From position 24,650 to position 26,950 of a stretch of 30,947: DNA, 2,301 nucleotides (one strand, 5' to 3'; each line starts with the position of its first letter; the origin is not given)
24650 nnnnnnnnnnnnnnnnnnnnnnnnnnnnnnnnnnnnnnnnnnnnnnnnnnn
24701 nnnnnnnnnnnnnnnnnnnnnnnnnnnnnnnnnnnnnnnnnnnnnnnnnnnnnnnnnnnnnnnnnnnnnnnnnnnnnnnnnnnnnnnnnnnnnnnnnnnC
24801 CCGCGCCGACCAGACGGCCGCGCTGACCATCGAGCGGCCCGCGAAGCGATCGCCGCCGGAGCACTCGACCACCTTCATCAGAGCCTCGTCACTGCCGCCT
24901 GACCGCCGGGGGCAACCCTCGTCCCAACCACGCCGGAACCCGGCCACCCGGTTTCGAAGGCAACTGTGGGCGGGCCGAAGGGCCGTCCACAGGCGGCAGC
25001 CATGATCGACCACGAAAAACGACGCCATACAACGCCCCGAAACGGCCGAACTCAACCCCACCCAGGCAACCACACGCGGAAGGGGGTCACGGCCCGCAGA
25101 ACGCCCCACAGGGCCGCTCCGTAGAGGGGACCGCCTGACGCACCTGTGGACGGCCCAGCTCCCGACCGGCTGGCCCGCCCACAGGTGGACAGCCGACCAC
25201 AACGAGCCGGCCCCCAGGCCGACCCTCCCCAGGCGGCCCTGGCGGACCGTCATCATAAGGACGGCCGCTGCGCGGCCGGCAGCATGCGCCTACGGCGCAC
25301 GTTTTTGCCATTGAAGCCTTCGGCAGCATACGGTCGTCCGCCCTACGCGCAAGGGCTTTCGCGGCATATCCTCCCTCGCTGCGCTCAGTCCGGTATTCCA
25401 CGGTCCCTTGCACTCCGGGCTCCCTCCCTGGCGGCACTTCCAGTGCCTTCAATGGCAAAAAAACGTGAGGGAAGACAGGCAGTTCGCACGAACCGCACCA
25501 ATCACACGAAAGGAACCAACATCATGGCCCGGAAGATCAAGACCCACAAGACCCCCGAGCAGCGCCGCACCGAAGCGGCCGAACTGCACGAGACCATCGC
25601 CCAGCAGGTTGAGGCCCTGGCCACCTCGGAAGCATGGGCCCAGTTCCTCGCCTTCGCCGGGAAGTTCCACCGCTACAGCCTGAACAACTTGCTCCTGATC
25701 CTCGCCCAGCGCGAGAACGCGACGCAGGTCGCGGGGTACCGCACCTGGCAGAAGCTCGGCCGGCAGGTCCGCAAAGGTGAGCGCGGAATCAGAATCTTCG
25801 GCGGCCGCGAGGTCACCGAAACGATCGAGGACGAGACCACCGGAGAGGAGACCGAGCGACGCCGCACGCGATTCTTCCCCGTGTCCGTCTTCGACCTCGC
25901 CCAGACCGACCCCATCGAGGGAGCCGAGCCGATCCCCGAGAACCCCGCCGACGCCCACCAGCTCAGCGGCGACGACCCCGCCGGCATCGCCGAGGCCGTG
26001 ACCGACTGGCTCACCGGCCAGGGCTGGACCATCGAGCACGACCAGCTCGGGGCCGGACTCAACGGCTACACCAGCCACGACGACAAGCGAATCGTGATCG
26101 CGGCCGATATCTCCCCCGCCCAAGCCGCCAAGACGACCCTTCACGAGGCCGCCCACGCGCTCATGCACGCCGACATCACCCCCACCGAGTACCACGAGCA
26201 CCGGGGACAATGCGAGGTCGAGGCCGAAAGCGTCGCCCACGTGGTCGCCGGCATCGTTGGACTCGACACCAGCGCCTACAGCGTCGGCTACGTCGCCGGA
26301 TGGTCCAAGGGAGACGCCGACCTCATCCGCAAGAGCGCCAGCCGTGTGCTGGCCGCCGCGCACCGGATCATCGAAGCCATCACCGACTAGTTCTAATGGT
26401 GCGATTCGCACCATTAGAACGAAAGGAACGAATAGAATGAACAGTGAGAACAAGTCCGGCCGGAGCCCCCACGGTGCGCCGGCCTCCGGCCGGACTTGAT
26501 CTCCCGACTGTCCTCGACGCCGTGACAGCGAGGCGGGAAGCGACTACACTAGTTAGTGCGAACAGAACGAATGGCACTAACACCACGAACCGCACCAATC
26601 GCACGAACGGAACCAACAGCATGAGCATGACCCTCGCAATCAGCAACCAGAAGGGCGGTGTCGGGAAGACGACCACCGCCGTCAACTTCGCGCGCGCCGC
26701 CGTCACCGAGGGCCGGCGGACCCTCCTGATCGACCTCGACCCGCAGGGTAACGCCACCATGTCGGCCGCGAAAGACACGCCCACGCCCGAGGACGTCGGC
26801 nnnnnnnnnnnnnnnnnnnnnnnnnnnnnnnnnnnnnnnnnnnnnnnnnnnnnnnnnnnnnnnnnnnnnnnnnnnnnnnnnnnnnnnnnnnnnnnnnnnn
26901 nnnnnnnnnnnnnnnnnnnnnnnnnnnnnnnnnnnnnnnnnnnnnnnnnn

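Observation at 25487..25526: Near-identical 40-nt 5' leader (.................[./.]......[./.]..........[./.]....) in front of both ardC and parA, embedded in GAAC-rich iterons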

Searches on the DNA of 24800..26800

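Call 12: search_rna_families(source=window, start=24800, end=26800, threshold=evalue, max_evalue=1)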
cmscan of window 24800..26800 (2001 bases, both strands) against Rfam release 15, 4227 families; matches with E-value up to 1: 4.
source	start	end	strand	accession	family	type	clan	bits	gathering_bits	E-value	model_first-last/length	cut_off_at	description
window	26038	26130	+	RF03073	RT-19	Gene; sRNA;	-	19.8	78.3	0.57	1-99/99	no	RT-19 RNA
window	25124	25202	-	RF01945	mir-1388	Gene; miRNA;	-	19.4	58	0.88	1-93/93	no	mir-1388 microRNA precursor family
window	26380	26424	-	RF00074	mir-29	Gene; miRNA;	-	19.3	46.7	0.84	1-70/70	no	mir-29 microRNA precursor family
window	26453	26540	-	RF03018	RT-15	Gene; sRNA;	-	16.7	82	0.4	1-192/192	no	RT-15 RNA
